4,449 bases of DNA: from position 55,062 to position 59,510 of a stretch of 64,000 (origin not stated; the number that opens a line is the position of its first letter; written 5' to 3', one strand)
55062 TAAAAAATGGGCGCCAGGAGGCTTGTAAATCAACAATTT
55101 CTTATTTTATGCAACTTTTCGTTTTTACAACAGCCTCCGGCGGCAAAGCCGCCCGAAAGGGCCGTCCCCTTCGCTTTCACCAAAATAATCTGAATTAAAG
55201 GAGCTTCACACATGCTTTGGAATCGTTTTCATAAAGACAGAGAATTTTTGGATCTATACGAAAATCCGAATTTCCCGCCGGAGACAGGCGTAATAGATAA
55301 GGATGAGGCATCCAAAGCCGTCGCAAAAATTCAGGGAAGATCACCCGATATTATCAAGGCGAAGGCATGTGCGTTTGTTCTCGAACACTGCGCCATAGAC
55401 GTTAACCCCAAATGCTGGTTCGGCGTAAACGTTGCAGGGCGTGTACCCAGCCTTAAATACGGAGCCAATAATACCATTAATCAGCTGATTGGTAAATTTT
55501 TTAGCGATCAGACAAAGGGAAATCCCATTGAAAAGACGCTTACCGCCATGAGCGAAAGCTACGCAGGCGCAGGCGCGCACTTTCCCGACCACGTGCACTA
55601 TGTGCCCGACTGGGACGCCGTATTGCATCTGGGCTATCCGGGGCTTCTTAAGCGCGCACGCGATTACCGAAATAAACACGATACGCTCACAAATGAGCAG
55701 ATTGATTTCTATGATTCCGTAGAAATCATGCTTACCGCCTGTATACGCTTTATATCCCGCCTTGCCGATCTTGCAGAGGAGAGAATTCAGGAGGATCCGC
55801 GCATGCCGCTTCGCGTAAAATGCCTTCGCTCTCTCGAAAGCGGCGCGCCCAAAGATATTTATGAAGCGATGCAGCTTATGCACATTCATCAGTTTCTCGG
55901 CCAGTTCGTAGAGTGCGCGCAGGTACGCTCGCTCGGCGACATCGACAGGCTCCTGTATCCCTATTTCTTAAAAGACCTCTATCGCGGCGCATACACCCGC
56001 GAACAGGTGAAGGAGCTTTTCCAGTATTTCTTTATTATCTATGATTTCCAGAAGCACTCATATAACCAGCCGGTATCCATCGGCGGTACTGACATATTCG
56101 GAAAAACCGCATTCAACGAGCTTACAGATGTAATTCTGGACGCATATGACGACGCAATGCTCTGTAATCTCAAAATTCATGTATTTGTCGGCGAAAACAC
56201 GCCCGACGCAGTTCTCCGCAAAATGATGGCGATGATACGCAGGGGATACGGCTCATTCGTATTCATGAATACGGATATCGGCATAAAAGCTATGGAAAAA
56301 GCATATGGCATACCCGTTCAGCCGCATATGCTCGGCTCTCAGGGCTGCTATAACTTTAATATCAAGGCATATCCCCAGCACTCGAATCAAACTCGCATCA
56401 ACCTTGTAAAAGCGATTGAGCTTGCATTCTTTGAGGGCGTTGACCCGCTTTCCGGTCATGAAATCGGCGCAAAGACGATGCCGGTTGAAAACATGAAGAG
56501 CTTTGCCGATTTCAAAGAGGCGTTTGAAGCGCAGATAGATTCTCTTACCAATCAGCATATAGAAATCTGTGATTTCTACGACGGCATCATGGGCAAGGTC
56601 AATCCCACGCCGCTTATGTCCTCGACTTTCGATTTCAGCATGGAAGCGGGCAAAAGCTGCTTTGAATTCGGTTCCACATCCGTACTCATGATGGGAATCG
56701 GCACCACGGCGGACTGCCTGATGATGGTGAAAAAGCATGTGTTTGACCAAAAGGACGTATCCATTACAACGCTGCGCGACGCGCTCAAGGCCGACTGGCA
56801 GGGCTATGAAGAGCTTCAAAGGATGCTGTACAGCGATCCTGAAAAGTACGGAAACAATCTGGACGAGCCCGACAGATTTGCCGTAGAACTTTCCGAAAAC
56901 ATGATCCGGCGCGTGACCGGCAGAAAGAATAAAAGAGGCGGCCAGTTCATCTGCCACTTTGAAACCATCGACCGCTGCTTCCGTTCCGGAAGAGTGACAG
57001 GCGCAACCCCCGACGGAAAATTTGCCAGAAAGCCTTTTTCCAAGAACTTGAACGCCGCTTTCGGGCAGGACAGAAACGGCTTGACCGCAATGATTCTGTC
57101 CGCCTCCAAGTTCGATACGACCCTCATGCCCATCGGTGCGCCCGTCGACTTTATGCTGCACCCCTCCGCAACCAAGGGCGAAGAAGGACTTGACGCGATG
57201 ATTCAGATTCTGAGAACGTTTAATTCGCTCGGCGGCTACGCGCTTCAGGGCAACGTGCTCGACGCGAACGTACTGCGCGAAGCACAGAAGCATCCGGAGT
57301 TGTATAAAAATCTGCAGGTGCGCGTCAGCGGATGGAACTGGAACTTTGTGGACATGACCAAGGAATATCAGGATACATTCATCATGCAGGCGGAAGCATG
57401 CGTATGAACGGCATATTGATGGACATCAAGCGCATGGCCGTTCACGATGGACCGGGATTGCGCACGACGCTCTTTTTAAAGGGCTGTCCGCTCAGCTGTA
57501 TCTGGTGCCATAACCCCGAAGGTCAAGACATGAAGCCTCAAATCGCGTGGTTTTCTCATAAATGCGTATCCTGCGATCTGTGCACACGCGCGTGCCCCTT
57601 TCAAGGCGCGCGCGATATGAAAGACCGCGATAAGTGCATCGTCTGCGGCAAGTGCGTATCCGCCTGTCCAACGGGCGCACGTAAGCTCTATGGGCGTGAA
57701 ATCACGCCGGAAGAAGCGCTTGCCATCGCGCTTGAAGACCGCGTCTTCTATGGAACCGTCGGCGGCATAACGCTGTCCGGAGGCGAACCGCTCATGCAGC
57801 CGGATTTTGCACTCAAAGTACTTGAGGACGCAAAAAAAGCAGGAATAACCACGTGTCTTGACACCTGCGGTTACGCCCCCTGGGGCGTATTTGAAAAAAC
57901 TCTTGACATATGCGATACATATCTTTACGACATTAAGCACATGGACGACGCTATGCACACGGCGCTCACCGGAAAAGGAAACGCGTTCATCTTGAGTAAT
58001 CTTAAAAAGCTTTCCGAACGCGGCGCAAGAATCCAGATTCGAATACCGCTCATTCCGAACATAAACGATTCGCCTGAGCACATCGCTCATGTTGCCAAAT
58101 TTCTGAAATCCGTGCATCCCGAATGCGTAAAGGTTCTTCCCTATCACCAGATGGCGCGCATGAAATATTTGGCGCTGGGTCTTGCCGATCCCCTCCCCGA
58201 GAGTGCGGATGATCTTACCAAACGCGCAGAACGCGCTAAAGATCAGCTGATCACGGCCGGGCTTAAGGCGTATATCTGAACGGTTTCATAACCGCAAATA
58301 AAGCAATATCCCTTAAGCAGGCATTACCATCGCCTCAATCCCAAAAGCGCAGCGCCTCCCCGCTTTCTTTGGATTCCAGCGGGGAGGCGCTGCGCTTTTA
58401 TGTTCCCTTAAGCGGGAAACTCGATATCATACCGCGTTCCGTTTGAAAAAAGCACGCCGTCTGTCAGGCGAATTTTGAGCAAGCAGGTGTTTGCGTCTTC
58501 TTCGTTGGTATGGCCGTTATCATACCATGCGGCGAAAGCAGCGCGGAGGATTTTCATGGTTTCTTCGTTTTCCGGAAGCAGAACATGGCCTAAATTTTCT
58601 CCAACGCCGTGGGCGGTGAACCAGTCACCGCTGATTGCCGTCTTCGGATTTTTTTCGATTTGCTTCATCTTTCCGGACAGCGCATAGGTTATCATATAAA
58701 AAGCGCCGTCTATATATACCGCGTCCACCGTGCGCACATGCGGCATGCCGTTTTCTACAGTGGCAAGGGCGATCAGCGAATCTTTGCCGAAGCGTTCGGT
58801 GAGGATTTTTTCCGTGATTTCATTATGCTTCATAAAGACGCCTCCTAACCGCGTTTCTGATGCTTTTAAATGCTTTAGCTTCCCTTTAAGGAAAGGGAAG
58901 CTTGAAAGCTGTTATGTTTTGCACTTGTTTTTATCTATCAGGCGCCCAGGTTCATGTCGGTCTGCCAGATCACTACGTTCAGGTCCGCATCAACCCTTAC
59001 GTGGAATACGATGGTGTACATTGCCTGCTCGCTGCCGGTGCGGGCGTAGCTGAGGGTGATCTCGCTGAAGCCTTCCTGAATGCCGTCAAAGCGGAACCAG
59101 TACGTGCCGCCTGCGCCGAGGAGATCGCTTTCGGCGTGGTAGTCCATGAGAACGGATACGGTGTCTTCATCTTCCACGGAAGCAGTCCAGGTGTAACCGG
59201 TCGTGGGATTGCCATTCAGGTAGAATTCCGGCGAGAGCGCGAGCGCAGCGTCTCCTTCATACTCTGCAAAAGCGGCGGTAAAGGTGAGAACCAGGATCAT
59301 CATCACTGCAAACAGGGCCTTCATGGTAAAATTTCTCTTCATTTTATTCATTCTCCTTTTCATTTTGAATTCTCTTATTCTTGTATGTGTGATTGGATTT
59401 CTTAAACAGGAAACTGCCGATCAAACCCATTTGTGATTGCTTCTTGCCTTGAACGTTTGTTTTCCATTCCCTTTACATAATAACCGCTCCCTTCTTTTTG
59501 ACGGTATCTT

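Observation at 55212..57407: Short glycyl-radical enzyme whose putative thiyl-Cys loop is G-C-Y-N rather than G-C-x-E or C-C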

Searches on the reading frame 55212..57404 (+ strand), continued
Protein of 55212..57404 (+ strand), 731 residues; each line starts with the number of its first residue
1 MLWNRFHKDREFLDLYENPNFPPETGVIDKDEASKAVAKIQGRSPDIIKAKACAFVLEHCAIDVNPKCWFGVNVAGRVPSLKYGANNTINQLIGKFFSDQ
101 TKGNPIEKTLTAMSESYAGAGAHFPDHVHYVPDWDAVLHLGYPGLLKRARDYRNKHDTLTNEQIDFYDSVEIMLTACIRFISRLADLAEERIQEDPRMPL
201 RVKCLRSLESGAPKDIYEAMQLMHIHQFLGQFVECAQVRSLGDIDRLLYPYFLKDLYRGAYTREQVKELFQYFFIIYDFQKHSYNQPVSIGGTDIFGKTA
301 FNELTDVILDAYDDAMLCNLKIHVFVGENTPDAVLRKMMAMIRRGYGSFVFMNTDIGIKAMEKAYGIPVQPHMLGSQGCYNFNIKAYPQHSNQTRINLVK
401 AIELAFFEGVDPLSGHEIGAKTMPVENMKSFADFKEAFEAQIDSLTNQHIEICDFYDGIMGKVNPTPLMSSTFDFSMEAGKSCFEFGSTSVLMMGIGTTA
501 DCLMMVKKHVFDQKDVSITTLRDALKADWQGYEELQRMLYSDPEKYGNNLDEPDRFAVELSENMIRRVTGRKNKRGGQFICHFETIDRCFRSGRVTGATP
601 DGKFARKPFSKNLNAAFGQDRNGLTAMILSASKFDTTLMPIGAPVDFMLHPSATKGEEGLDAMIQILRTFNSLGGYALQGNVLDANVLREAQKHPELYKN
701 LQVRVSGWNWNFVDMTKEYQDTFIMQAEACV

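Call 75: search_protein_families(library=pfam, proteins=[L017:1001-1843:+, L017:1955-3331:+, L017:3379-4125:+, L017:13221-14102:-, L017:14124-15533:-, L017:15733-16698:+, L007:13258-14259:+, L007:14305-16074:+, L007:16099-17244:+, L007:3503-5224:+], max_evalue=0.0001)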
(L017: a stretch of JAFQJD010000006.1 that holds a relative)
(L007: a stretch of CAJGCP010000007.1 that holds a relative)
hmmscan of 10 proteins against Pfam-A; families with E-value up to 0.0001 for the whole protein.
L017:1001-1843:+ (281 aa): 1 family
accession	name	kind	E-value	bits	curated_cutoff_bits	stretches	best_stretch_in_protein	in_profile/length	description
PF02585.22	PIG-L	-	1.2e-25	91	28.2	1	4-124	1-128/129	GlcNAc-PI de-N-acetylase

L017:1955-3331:+ (459 aa): 1 family
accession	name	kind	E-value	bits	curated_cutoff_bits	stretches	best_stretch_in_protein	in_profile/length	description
PF00209.24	SNF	-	7.9e-47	160.6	27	2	143-458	170-481/524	Sodium:neurotransmitter symporter family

L017:3379-4125:+ (249 aa): 1 family
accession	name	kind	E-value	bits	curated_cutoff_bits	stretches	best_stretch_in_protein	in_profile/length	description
PF06541.16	ABC_trans_CmpB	-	1e-38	133.3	25.9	1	13-180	1-150/151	Putative ABC-transporter type IV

L017:13221-14102:- (294 aa): 1 family
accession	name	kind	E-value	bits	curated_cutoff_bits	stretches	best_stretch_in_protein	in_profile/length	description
PF01261.30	AP_endonuc_2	-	1.6e-38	133.3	31.1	1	24-280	2-246/249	Xylose isomerase-like TIM barrel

L017:14124-15533:- (470 aa): 1 family
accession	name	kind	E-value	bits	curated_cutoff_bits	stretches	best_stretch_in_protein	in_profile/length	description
PF02952.23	Fucose_iso_C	-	4.8e-16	59.1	29.3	1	341-466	1-138/143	L-fucose isomerase, C-terminal domain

L017:15733-16698:+ (322 aa): 3 families
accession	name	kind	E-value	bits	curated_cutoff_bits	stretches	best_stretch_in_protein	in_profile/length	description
PF00532.27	Peripla_BP_1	-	5.6e-21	75.7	22.2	1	62-260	2-203/281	Periplasmic binding proteins and sugar binding domain of LacI family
PF00356.27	LacI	-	8.2e-14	51.6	27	1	5-50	1-46/46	Bacterial regulatory proteins, lacI family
PF13407.12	Peripla_BP_4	-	2e-10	41.1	35.1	1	64-275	1-224/258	Periplasmic binding protein domain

L007:13258-14259:+ (334 aa): 2 families
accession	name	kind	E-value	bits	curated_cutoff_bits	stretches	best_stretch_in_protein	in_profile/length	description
PF13286.11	HD_assoc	-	4.7e-24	85.2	22.2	1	237-324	1-90/91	Phosphohydrolase-associated domain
PF01966.28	HD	-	5.2e-17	62.6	22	1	75-184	1-114/116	HD domain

L007:14305-16074:+ (590 aa): 7 families
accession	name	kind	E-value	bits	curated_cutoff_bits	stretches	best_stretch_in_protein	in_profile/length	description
PF01807.25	Zn_ribbon_DnaG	-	1.8e-39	133.9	24.9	1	4-97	2-95/98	CHC2 zinc finger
PF08275.17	DNAG_N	-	3.1e-38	131.2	26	1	124-249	1-127/128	DNA primase catalytic core, N-terminal domain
PF13155.12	Toprim_2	-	2.5e-25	89.1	22.1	1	258-342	1-87/88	Toprim-like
PF13662.12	Toprim_4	-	1e-20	74.2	25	1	256-331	2-84/85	Toprim domain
PF01751.28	Toprim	-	2.6e-13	50.4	23.1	1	257-330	2-93/96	Toprim domain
PF10410.14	DnaB_bind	-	1.1e-10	42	20.6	1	364-412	3-51/56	DnaB-helicase binding domain of primase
PF13362.12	Toprim_3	-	4.8e-08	33.8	27.2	1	257-349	2-95/95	Toprim domain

L007:16099-17244:+ (382 aa): 5 families
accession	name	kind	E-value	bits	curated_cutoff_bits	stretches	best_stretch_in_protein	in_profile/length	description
PF04539.22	Sigma70_r3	-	2.5e-33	114.4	25.3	1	228-304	1-77/78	Sigma-70 region 3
PF04542.20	Sigma70_r2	-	1.5e-24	86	24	1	149-219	1-71/71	Sigma-70 region 2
PF04545.22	Sigma70_r4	-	1.5e-21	76.1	24.1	1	317-370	1-50/50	Sigma-70, region 4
PF00140.25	Sigma70_r1_2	-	4.7e-20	71.7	22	1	111-144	1-34/34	Sigma-70 factor, region 1.2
PF03979.19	Sigma70_r1_1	-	1.9e-15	57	22.5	1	22-95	3-72/81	Sigma-70 factor, region 1.1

L007:3503-5224:+ (574 aa): 0 families

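Call 80: find_encoding_contigs(protein=P0027, flank=9000, max_places=1)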
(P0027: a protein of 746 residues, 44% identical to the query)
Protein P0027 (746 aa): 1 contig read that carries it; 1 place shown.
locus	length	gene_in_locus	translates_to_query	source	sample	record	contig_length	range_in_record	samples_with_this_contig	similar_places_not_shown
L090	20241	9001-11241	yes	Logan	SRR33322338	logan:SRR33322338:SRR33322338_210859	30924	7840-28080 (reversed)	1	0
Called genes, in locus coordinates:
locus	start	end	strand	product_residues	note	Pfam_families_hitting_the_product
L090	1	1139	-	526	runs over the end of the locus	PF01547:SBP_bac_1, PF13416:SBP_bac_8 (weak)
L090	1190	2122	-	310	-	-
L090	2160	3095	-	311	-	PF00528:BPD_transp_1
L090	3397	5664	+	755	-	PF17853:GGDEF_2 (faint), PF12833:HTH_18, PF00165:HTH_AraC (weak)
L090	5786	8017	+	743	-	PF02901:PFL-like, PF01228:Gly_radical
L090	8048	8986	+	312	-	PF00892:EamA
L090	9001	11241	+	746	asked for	PF02901:PFL-like, PF01228:Gly_radical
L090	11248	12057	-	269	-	PF00165:HTH_AraC, PF12833:HTH_18, PF00165:HTH_AraC (weak)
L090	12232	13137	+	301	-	PF13353:Fer4_12, PF04055:Radical_SAM, PF12797:Fer4_2 (faint), PF13237:Fer4_10, PF00037:Fer4 (weak), PF12838:Fer4_7, PF13187:Fer4_9 (weak), PF14697:Fer4_21 (weak), +3 more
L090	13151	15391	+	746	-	PF02901:PFL-like, PF01228:Gly_radical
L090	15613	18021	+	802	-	PF01915:Glyco_hydro_3_C, PF14310:Fn3-like, PF00933:Glyco_hydro_3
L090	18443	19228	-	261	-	PF12833:HTH_18, PF00165:HTH_AraC (weak)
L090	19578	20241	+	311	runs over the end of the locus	PF00528:BPD_transp_1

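Call 81: find_encoding_contigs(protein=P0033, flank=9000, max_places=1)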
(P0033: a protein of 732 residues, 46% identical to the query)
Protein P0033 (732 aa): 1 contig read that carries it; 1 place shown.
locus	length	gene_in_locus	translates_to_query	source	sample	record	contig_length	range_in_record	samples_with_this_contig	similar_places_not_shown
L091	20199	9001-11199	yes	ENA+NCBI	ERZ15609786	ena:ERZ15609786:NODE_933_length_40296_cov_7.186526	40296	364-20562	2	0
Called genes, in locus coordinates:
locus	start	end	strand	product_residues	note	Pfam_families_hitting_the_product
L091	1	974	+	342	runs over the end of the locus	PF00072:Response_reg, PF12833:HTH_18, PF00165:HTH_AraC (weak)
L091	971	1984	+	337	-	PF01408:GFO_IDH_MocA, PF22725:GFO_IDH_MocA_C3, PF02894:GFO_IDH_MocA_C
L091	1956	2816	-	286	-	PF00165:HTH_AraC, PF12833:HTH_18, PF00165:HTH_AraC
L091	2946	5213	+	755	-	PF02901:PFL-like, PF01228:Gly_radical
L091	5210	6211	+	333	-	PF01370:Epimerase, PF04321:RmlD_sub_bind (faint), PF13460:NAD_binding_10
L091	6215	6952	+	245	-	PF03629:SASA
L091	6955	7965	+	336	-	PF08240:ADH_N, PF16912:Glu_dehyd_C (weak), PF00107:ADH_zinc_N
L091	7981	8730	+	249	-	PF00106:adh_short, PF08659:KR, PF13561:adh_short_C2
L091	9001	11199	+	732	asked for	PF02901:PFL-like, PF01228:Gly_radical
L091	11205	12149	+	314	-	PF02126:PTE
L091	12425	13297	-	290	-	PF05544:Pro_racemase, PF01678:DAP_epimerase (faint)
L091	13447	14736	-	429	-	PF16499:Melibiase_2, PF17801:Melibiase_C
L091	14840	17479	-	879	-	PF02837:Glyco_hydro_2_N, PF22666:Glyco_hydro_2_N2 (weak), PF00703:Glyco_hydro_2, PF02836:Glyco_hydro_2_C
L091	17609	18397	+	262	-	PF00165:HTH_AraC (weak), PF12833:HTH_18, PF00165:HTH_AraC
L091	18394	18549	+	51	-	-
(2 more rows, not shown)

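Call 82: find_encoding_contigs(protein=P0019, flank=9000, max_places=1)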
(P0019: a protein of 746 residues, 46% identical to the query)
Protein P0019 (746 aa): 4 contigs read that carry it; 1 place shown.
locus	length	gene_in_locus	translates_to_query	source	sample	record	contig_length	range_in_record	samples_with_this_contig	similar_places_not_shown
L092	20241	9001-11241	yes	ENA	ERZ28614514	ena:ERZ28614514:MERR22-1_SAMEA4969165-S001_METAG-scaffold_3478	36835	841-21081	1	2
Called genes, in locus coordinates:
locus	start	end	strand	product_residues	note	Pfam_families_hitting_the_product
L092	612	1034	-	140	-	PF08281:Sigma70_r4_2 (weak)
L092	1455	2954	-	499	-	PF01547:SBP_bac_1, PF13416:SBP_bac_8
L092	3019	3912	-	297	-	PF00528:BPD_transp_1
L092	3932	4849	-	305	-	PF00528:BPD_transp_1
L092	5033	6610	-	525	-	PF06580:His_kinase, PF02518:HATPase_c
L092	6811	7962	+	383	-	PF01408:GFO_IDH_MocA, PF22725:GFO_IDH_MocA_C3, PF02894:GFO_IDH_MocA_C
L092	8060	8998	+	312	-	PF00892:EamA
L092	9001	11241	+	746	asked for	PF02901:PFL-like, PF01228:Gly_radical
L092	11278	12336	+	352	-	PF00072:Response_reg, PF12833:HTH_18, PF00165:HTH_AraC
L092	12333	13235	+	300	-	PF13353:Fer4_12, PF04055:Radical_SAM, PF12797:Fer4_2 (faint), PF13237:Fer4_10, PF00037:Fer4 (weak), PF12837:Fer4_6 (weak), PF12838:Fer4_7 (weak), PF14697:Fer4_21 (weak), +1 more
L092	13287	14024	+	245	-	PF01261:AP_endonuc_2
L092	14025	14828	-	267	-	PF00165:HTH_AraC, PF12833:HTH_18, PF00165:HTH_AraC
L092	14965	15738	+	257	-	PF03629:SASA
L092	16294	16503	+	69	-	-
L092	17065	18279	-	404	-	PF04851:ResIII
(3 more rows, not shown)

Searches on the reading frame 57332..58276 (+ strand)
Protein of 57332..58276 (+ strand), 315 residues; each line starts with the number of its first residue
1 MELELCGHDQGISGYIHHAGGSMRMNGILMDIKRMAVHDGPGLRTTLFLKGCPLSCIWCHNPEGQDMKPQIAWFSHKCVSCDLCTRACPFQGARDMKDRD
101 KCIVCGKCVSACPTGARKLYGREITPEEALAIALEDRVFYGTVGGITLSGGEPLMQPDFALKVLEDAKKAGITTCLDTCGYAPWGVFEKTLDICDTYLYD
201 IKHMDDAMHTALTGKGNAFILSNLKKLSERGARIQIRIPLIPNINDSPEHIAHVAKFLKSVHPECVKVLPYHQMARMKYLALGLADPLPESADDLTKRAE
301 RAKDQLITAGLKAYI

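Call 3: search_protein_families(library=pfam, proteins=[window:57332-58276:+], max_evalue=0.01)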
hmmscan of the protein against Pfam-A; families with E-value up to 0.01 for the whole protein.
window:57332-58276:+ (315 aa): 12 families
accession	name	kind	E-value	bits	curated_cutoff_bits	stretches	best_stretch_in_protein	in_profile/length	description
PF04055.27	Radical_SAM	-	1.2e-20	74.7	29.5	1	48-253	3-164/166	Radical SAM superfamily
PF00037.32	Fer4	-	1.7e-12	47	21.1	2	97-117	3-23/24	4Fe-4S binding domain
PF13353.11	Fer4_12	-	3.4e-12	47.3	22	1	39-182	2-93/137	4Fe-4S single cluster domain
PF12837.12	Fer4_6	-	1.4e-09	37.9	25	2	98-116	5-23/24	4Fe-4S binding domain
PF13237.11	Fer4_10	-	7e-08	32.7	25.5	2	76-113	7-53/53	4Fe-4S dicluster domain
PF12838.12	Fer4_7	-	3.2e-07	31.2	27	2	77-116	1-52/52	4Fe-4S dicluster domain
PF12800.12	Fer4_4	-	6.7e-06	26.5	24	1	100-115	2-17/17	4Fe-4S binding domain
PF12797.12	Fer4_2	-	1.5e-05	25.1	24.5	1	95-114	3-22/22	4Fe-4S binding domain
PF14697.11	Fer4_21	-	1.8e-05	25.2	35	1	98-116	4-22/59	4Fe-4S dicluster domain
PF13484.11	Fer4_16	-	2.8e-05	25.2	30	1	101-120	1-20/66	4Fe-4S double cluster binding domain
PF13183.11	Fer4_8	-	5.7e-05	24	27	0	100-131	3-35/68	4Fe-4S dicluster domain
PF13187.11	Fer4_9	-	0.00032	21.1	27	1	77-116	1-51/52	4Fe-4S dicluster domain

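Call 4: search_protein_families(library=ncbifam, proteins=[window:57332-58276:+], max_evalue=0.01)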
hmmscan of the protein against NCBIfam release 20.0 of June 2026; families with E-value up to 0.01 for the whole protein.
window:57332-58276:+ (315 aa): 61 families (the best 25 are shown)
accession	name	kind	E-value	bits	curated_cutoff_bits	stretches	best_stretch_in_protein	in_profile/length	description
TIGR02494.1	PFLE_PFLC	subfamily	2.4e-94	315.9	174.35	1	30-306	2-289/293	glycyl-radical enzyme activating protein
NF043069.1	T4HPD_activ_SAM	equivalog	9.9e-93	310.8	425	1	27-291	2-273/299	trans-4-hydroxy-L-proline dehydratase activase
NF048010.1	SfplDhtActHpsHDes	equivalog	1.5e-83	280.1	430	1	25-292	4-284/298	(2S)-3-sulfopropanediol dehydratase activating enzyme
TIGR04395.1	cutC_activ_rSAM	equivalog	4.1e-74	249.6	360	1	29-291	7-282/309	choline TMA-lyase-activating enzyme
NF033719.1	ind_deCO2_activ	equivalog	2.2e-72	243.9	425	1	28-313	2-300/302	indoleacetate decarboxylase activase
NF048008.1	SfplDhtActHpfHKleb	equivalog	1e-68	231.9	500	1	29-286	2-273/308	(2S)-3-sulfopropanediol dehydratase activating enzyme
NF033717.2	HPDL_rSAM_activ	equivalog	1.4e-65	221.6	420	1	26-315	3-305/311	4-hydroxyphenylacetate decarboxylase activase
TIGR04003.1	rSAM_BssD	equivalog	2.9e-61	207.4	496.45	1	28-285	2-273/314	[benzylsuccinate synthase]-activating enzyme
NF007483.0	PRK10076.1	equivalog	1.6e-51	175.2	326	2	97-284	68-259/292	[formate-C-acetyltransferase]-activating enzyme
TIGR02493.1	PFLA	equivalog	1.1e-49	168.9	231.75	2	119-306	41-232/235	pyruvate formate-lyase-activating protein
TIGR04041.1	activase_YjjW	hypoth_equivalog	4.6e-47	160.7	250.2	1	31-277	6-244/276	YjjW family glycine radical enzyme activase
NF008356.0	PRK11145.1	equivalog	3.1e-36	124.9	375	2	121-307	48-238/246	pyruvate formate lyase 1-activating protein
TIGR02495.1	NrdG2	equivalog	1.7e-16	60.1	131.15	2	124-261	46-183/193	anaerobic ribonucleoside-triphosphate reductase activating protein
TIGR02491.1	NrdG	equivalog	1.3e-10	41.4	126.1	1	29-68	2-41/154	anaerobic ribonucleoside-triphosphate reductase activating protein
NF007382.0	PRK09898.1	equivalog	1.8e-09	37.4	213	1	51-119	134-200/208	ferredoxin-like protein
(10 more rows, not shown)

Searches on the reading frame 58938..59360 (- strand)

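Call 79: search_protein_families(library=pfam, proteins=[window:58938-59360:-], max_evalue=0.0001)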
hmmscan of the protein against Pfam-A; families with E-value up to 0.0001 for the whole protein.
window:58938-59360:- (140 aa): 1 family
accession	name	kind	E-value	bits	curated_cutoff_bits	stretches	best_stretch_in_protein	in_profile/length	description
PF09394.16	Inhibitor_I42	-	2.3e-14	53.9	27.2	1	47-120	11-88/91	Chagasin family peptidase inhibitor I42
